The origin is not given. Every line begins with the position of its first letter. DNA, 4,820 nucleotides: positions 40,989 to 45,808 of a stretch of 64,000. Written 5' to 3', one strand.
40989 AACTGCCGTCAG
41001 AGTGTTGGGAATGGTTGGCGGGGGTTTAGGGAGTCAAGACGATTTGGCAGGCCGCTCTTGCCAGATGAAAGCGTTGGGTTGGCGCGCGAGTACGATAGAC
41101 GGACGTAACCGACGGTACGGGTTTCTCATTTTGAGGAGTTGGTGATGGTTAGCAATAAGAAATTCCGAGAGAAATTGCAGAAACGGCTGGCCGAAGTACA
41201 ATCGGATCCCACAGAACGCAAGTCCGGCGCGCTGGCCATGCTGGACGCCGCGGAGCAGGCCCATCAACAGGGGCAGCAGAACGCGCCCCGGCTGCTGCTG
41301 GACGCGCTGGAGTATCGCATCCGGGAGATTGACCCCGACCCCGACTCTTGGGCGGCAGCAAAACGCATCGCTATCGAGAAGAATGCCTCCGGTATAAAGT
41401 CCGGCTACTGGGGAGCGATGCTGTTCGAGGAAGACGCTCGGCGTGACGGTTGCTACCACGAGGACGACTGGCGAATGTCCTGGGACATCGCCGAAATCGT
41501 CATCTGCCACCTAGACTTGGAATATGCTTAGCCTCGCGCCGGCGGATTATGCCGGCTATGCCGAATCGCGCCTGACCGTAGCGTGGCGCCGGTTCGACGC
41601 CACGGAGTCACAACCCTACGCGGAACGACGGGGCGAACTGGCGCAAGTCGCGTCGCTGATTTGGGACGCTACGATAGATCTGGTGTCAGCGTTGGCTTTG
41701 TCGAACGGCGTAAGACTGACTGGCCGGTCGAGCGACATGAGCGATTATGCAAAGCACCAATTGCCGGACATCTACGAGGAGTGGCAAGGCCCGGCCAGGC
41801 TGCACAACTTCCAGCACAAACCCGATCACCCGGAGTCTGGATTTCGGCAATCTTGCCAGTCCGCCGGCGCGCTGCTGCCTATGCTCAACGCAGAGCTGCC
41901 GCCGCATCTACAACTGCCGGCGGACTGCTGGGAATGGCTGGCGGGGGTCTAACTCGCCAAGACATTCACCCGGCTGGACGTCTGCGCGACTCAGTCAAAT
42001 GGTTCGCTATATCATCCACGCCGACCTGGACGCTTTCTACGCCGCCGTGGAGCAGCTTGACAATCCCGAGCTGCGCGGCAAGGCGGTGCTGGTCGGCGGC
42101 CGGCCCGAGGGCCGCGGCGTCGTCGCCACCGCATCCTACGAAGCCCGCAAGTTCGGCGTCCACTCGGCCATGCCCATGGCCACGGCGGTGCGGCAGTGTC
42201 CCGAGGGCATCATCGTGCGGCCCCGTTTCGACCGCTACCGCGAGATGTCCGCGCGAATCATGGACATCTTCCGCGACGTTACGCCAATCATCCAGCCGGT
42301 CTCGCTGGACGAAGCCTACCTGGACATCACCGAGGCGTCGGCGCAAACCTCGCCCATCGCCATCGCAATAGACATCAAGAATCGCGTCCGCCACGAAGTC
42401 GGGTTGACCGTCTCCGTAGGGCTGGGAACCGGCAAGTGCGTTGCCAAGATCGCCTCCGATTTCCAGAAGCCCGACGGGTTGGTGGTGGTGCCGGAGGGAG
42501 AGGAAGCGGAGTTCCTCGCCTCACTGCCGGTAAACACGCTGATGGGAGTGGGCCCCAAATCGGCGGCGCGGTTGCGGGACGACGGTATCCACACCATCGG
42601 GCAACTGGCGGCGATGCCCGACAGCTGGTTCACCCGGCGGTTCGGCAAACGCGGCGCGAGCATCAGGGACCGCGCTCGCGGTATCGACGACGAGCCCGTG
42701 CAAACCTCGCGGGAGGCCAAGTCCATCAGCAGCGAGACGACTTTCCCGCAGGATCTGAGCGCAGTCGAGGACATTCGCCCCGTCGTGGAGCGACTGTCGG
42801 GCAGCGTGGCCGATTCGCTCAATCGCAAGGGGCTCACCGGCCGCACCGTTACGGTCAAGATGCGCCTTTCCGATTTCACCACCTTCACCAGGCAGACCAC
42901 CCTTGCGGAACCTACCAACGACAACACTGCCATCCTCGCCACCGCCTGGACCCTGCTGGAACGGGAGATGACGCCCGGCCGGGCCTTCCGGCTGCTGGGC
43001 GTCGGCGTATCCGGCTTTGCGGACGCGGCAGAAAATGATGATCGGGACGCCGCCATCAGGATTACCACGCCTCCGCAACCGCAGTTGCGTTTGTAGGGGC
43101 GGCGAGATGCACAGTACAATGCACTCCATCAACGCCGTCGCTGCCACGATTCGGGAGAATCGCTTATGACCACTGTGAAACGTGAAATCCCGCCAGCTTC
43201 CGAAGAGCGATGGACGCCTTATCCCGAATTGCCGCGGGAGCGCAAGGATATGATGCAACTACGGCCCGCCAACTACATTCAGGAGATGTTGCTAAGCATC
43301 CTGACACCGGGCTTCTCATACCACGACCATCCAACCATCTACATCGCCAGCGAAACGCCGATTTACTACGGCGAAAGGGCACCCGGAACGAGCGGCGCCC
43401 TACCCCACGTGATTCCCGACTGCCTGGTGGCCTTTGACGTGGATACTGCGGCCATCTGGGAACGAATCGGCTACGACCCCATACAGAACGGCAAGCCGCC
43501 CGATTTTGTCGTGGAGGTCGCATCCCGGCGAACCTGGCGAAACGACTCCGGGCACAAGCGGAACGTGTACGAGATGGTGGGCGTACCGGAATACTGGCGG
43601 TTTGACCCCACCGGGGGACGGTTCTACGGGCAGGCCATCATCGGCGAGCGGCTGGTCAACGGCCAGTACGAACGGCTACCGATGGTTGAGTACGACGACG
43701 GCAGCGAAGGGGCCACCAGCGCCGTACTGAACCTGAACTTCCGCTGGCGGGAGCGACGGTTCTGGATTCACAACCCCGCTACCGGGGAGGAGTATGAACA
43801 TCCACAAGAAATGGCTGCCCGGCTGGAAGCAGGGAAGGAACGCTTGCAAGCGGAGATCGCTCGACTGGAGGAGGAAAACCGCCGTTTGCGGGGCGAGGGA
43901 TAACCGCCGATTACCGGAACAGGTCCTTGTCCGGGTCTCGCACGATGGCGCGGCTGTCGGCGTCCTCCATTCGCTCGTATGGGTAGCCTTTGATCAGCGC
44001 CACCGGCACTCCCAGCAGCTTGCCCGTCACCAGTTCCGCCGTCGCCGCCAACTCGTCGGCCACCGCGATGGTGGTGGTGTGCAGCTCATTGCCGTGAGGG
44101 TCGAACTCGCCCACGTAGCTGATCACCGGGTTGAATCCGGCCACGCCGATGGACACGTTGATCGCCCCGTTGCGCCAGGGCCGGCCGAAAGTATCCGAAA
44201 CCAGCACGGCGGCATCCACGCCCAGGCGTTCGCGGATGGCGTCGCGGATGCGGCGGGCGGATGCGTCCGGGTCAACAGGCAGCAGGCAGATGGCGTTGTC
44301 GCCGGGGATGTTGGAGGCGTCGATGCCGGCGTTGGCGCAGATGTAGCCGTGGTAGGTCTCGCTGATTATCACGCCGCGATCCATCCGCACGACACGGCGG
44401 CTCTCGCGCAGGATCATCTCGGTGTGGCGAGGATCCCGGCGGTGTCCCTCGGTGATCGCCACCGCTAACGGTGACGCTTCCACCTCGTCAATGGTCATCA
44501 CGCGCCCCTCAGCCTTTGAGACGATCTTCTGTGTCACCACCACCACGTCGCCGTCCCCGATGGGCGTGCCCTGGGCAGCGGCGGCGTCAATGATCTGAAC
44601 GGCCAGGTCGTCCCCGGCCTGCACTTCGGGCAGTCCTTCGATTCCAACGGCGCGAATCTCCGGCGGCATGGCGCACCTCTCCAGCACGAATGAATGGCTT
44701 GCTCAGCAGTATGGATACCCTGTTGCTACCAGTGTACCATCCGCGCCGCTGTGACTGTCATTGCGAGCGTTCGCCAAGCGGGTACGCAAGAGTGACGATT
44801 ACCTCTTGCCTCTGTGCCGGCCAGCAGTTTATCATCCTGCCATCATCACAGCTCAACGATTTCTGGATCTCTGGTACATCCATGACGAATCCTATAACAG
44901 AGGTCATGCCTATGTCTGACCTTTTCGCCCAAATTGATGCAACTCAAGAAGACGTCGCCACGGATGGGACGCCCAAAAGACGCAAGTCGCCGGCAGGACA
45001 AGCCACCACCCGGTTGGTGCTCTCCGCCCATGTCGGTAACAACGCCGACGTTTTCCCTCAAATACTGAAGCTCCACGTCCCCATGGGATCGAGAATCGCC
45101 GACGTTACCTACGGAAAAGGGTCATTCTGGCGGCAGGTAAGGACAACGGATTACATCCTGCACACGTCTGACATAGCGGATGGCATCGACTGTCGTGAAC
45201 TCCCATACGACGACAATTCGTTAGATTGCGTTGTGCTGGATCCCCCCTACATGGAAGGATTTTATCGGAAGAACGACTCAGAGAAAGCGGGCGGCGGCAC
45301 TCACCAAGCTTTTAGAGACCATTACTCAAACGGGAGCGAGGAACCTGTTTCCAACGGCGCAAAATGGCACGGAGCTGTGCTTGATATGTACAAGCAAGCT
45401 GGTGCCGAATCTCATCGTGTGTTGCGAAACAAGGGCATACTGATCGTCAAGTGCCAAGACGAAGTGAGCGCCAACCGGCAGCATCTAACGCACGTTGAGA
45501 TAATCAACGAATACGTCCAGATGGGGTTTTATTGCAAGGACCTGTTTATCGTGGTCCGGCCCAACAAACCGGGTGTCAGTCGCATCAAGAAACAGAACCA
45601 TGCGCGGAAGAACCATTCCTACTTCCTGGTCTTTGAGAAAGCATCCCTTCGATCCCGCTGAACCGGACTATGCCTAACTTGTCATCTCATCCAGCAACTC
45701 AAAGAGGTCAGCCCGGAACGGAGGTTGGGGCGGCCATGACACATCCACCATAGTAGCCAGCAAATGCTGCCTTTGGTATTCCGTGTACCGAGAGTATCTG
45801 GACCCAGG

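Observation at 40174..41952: Tandemly duplicated, uncharacterised two-gene module directly behind a type IIG/IIL RM gene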

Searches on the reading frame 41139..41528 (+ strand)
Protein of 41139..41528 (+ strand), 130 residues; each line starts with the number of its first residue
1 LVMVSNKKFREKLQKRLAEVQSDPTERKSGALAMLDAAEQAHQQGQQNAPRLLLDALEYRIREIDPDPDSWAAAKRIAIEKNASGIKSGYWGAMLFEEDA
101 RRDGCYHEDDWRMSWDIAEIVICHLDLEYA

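Call 6: search_protein_families(library=pfam, proteins=[window:41139-41528:+], max_evalue=1)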
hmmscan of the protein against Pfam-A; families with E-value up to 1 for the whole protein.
window:41139-41528:+ (130 aa): 1 family
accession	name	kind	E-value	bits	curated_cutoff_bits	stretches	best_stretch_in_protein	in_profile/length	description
PF07511.17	DUF1525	-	0.025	15.1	24.1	1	11-64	29-83/113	Protein of unknown function (DUF1525)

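Call 7: search_protein_families(library=padloc, proteins=[window:41139-41528:+], max_evalue=1)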
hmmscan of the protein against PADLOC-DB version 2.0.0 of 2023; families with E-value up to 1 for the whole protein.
window:41139-41528:+ (130 aa): 0 families

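Call 8: search_protein_families(library=ncbifam, proteins=[window:41139-41528:+], max_evalue=1)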
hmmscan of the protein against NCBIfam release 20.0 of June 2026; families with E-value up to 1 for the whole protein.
window:41139-41528:+ (130 aa): 2 families
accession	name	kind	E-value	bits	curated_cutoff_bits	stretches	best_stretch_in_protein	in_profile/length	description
TIGR01493.1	HAD-SF-IA-v2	subfamily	0.06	13.6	39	1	43-84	55-96/161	HAD-IA family hydrolase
NF011045.0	PRK14475.1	equivalog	0.13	12.5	211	1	7-61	56-110/169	F0F1 ATP synthase subunit B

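Call 10: find_homologous_proteins(query=window:41139-41528:+)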
Query window:41139-41528:+ (130 aa): 28 proteins with E <= 0.001 among 41 candidates.
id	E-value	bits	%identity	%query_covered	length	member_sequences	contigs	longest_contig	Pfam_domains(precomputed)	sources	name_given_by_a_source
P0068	3.4e-80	284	100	98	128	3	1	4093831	-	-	-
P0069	2.2e-67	242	85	98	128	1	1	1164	-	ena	-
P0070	2.1e-66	239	84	98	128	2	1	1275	-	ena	-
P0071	3.8e-64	232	84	98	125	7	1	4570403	-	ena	-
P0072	7.0e-61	221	79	96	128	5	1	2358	-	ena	-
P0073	3.5e-59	216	76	98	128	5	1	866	-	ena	-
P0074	1.2e-57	211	77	98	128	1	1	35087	-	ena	-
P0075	2.0e-56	207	73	98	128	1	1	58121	-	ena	-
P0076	6.5e-56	205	73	98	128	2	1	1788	-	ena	-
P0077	7.6e-55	202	73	98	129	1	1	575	-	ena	-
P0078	8.5e-54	199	72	98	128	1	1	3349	-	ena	-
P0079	4.4e-53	196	70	98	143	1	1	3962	-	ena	-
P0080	2.8e-52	194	70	98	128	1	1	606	-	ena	-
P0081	8.8e-39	150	64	77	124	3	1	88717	-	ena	-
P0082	9.3e-39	150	57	95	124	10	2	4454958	-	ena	-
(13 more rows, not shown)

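Call 28: predict_structure(alignment_id=A2)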
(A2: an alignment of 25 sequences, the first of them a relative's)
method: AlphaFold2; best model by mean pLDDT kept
length: 128 residues; sequences in the alignment: 25
mean_pLDDT: 92.3   pTM: 0.87
mean pLDDT of the five models: 92.3, 92.4, 90.0, 89.5, 86.5
residues with pLDDT >= 90: 102; 70-90: 23; 50-70: 3; < 50: 0
segments of 3 or more residues with pLDDT < 50: none
pLDDT, mean of each block of 10 residues (from residue 1): 79 93 86 96 93 98 96 96 95 93 86 97 92
secondary structure, 60 per line:
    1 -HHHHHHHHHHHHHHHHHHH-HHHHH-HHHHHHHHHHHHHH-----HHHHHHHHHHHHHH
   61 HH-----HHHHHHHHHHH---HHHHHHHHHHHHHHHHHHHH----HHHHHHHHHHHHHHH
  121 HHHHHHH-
elements in order: H2-20 H22-26 H28-41 H47-62 H68-78 H82-101 H106-127

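Call 31: fold_search(model_id=the predicted structure, library=pdb)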
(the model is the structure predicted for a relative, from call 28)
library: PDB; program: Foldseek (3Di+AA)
matches with E <= 10: 100; with E <= 0.001: 0
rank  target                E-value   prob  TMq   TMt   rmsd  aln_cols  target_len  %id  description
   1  2q00_B                2.1e-01  1.00  0.62  0.65   3.7       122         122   13  Crystal structure of the P95883_SULSO protein from Sulfolobus solfataricus. NESG target SsR10. (released 2007-05-29)
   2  2jpu_MODEL_1_A        2.8e-01  1.00  0.59  0.59   4.0       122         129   15  solution structure of NESG target SsR10, Orf c02003 protein (released 2007-07-03)
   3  1v54_C                9.9e-01  0.89  0.50  0.27   7.9       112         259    7  Bovine heart cytochrome c oxidase at the fully oxidized state (released 2003-12-23)
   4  8ka6_B                1.2e+00  0.30  0.37  0.33   7.9       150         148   11  De novo design protein -NA7 (released 2024-08-07)
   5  6jy3_C                1.2e+00  0.66  0.46  0.27   8.6       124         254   11  Monomeric Form of Bovine Heart Cytochrome c Oxidase in the Fully Oxidized State (released 2019-09-18)
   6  7xma_C                1.3e+00  0.84  0.50  0.27   7.9       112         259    7  Crystal structure of Bovine heart cytochrome c oxidase, apo structure with DMSO (released 2022-12-21)
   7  8ugh_4C               1.6e+00  0.77  0.51  0.27   7.9       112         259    7  In-situ structure of typeA supercomplex with lipids in respiratory chain (composite) (released 2024-06-19)
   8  8ka6_A                1.7e+00  0.35  0.43  0.40   7.4       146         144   11  De novo design protein -NA7 (released 2024-08-07)
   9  2ybb_N                1.8e+00  0.63  0.51  0.28   8.2       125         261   10  Fitted model for bovine mitochondrial supercomplex I1III2IV1 by single particle cryo-EM (EMD-1876) (released 2011-10-19)
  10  1occ_C                1.9e+00  0.63  0.51  0.28   8.2       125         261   10  STRUCTURE OF BOVINE HEART CYTOCHROME C OXIDASE AT THE FULLY OXIDIZED STATE (released 1996-12-07)
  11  7jro_c                2.0e+00  0.72  0.50  0.26   8.1       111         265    9  Plant Mitochondrial complex IV from Vigna radiata (released 2021-01-20)
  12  7coh_C                2.2e+00  0.69  0.51  0.27   7.9       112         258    7  Dimeric Form of Bovine Heart Cytochrome c Oxidase in the Fully Oxidized State (released 2021-04-07)
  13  8tn1_A                2.2e+00  0.41  0.47  0.42  11.6       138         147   15  De novo designed protein binds poly ADP ribose polymerase inhibitors (PARPi) - apo (released 2024-04-24)
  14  2l6h_MODEL_1_A        2.6e+00  0.12  0.28  0.24  12.2       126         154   13  Fat domain of focal adhesion kinase tethered to LD4 motif of paxillin via GGS linker (released 2012-05-30)
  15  8hdu_C                2.6e+00  0.10  0.26  0.22  14.7       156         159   12  De novo design cavitated protein without predefined topology (released 2023-01-18)
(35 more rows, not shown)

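Call 34: search_solved_structures(query=A2, max_evalue=10, show_alignments=3)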
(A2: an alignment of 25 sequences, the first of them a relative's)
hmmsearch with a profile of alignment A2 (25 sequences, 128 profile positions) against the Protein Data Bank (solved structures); distinct sequences matched with E-value up to 10: 6.
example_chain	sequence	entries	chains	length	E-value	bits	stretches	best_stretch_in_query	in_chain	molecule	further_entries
8pjw_A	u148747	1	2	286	0.0014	21.2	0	62-85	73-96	SAKe6FE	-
7udm_A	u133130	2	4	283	0.0017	21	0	16-63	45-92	Designed helical repeat protein (DHR) RPB_PLP1_R6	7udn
7udl_A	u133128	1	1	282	0.0025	20.5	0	13-63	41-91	Designed helical repeat protein (DHR) RPB_PLP1_R6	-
8qd1_A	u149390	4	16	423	0.094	15.4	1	16-82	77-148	Pigment biosynthesis protein yellowish-green 1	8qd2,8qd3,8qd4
8j2y_A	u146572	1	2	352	0.13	14.9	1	42-76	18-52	GGDEF domain-containing protein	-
6f3t_E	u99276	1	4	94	0.15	14.7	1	41-67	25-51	Transcription initiation factor TFIID subunit 6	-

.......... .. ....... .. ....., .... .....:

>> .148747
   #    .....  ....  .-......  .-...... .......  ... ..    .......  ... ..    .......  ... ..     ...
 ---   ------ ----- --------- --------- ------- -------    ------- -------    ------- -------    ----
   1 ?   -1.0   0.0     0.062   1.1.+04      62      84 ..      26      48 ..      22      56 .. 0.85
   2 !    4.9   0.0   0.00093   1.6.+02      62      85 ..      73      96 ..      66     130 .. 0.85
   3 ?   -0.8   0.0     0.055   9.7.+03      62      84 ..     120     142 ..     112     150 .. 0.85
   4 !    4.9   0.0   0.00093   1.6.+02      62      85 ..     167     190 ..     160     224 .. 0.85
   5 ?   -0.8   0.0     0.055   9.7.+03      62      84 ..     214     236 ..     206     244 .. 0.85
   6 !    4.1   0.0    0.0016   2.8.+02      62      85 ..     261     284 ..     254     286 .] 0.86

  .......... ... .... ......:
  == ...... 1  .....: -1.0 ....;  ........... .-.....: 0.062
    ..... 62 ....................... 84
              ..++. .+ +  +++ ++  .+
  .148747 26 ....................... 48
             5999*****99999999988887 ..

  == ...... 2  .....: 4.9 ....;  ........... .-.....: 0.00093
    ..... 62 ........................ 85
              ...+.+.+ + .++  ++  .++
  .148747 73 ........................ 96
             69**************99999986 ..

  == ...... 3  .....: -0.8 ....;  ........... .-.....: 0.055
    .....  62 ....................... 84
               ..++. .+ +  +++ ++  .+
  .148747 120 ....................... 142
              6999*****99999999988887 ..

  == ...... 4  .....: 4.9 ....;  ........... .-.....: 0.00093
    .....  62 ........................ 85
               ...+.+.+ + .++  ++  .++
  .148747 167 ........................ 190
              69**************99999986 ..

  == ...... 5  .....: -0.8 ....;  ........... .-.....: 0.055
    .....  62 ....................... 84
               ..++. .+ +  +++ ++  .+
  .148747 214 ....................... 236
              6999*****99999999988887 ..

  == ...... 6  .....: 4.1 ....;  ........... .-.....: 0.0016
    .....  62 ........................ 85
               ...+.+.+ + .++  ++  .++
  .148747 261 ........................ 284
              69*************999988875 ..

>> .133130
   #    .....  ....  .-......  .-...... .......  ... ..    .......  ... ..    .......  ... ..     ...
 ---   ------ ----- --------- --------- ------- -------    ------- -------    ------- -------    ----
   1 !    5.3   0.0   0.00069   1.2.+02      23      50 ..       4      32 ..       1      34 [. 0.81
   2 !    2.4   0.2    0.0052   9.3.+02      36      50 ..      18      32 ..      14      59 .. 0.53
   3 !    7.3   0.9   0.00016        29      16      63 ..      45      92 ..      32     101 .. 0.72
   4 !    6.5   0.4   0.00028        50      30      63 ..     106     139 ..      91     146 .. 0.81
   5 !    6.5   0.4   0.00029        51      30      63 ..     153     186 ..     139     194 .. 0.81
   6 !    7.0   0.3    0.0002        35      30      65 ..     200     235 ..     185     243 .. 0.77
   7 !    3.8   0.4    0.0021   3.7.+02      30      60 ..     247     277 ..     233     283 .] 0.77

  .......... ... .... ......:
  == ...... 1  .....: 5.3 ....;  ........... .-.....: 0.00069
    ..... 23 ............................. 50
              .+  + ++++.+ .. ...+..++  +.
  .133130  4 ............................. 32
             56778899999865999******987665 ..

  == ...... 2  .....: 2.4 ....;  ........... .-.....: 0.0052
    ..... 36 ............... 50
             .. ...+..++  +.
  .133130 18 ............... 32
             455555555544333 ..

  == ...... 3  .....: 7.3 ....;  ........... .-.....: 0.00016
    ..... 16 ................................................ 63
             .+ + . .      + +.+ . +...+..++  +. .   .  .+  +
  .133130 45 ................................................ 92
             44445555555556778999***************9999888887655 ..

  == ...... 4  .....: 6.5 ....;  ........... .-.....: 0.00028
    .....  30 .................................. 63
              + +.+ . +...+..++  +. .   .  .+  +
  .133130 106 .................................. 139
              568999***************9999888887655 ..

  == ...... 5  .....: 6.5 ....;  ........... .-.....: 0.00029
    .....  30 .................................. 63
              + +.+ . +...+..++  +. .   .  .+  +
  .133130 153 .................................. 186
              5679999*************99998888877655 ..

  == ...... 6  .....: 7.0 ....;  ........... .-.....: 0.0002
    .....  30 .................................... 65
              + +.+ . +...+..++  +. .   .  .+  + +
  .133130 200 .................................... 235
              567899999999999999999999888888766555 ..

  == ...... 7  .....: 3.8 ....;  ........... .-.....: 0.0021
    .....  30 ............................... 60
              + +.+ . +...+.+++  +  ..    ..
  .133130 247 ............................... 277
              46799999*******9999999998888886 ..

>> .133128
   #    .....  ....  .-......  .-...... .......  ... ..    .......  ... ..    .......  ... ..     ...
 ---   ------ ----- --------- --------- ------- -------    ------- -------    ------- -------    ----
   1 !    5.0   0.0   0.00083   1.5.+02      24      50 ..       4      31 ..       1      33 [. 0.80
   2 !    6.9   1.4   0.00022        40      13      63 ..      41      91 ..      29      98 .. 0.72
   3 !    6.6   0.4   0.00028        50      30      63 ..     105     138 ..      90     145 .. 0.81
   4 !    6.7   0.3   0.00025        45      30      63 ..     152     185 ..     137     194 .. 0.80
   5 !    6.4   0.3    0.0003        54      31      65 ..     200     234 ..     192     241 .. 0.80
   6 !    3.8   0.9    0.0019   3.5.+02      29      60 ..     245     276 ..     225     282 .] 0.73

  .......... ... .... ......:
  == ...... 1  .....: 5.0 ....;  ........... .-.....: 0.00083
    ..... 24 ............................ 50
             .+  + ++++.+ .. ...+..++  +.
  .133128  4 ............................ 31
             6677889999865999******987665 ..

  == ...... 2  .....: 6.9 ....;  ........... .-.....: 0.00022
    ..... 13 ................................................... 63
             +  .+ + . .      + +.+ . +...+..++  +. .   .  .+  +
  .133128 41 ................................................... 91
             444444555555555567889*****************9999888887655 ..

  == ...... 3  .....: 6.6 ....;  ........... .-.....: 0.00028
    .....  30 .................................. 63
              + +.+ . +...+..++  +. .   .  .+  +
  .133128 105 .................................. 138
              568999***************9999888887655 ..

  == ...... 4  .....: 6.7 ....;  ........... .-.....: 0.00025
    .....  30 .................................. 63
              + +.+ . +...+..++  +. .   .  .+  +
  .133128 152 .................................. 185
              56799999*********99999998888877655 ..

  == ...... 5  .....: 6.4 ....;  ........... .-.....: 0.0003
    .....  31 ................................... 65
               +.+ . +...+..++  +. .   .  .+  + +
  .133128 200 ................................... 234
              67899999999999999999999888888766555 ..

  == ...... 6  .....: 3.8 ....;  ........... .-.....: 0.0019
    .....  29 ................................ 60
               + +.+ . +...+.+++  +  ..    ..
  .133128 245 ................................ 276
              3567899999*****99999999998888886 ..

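Call 77: find_homologous_proteins(query=A2, max_evalue=0.001)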
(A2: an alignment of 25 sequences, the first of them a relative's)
Query A2 (25 sequences) (128 aa, profile of the alignment): 45 proteins with E <= 0.001 among 7929 candidates.
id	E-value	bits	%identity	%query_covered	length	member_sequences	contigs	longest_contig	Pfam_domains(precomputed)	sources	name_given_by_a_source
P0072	5.6e-64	231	79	98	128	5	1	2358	-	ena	-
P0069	6.5e-64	231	85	99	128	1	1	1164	-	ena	-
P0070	2.0e-63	229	84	100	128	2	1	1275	-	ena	-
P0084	6.7e-63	228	55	100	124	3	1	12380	-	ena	-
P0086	1.2e-62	227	54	100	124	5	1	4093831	-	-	-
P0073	1.2e-62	227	76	100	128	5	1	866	-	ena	-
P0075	1.6e-62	226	73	100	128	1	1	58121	-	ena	-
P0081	2.3e-62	226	64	78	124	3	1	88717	-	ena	-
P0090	2.5e-62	226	56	94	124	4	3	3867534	-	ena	-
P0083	3.4e-62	225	55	100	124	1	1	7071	-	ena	-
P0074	3.6e-62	225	77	100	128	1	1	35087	-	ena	-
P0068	4.0e-62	225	100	100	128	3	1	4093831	-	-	-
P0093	6.4e-62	225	53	100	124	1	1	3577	-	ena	-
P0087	8.4e-62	224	54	100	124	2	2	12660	-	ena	-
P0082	1.4e-61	223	57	96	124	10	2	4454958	-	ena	-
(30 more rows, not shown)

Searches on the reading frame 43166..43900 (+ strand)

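Call 22: search_protein_families(library=pfam, proteins=[window:43166-43900:+], max_evalue=0.01)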
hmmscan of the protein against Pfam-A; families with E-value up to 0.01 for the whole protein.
window:43166-43900:+ (245 aa): 1 family
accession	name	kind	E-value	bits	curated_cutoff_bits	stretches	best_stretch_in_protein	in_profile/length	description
PF05685.18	Uma2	-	1.9e-13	50.7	27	1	36-177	33-155/172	Putative restriction endonuclease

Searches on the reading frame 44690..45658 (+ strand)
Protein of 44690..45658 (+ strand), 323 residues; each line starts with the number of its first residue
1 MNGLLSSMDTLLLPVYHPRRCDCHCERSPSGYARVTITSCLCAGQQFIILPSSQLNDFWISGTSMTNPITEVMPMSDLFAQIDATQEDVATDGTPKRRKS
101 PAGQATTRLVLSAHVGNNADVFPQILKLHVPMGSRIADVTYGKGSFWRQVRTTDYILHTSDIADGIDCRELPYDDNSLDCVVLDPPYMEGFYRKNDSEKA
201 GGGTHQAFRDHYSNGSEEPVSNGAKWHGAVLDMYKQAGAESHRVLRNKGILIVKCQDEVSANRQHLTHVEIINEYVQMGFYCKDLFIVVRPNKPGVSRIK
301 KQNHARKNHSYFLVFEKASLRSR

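Call 22: search_protein_families(library=pfam, proteins=[window:44690-45658:+], max_evalue=0.01)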
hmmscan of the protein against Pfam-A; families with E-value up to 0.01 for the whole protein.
window:44690-45658:+ (323 aa): 1 family
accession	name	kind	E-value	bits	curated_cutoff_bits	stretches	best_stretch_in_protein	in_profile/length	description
PF01555.25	N6_N4_Mtase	-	3.2e-06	27.7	26.7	1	179-318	2-107/221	DNA methylase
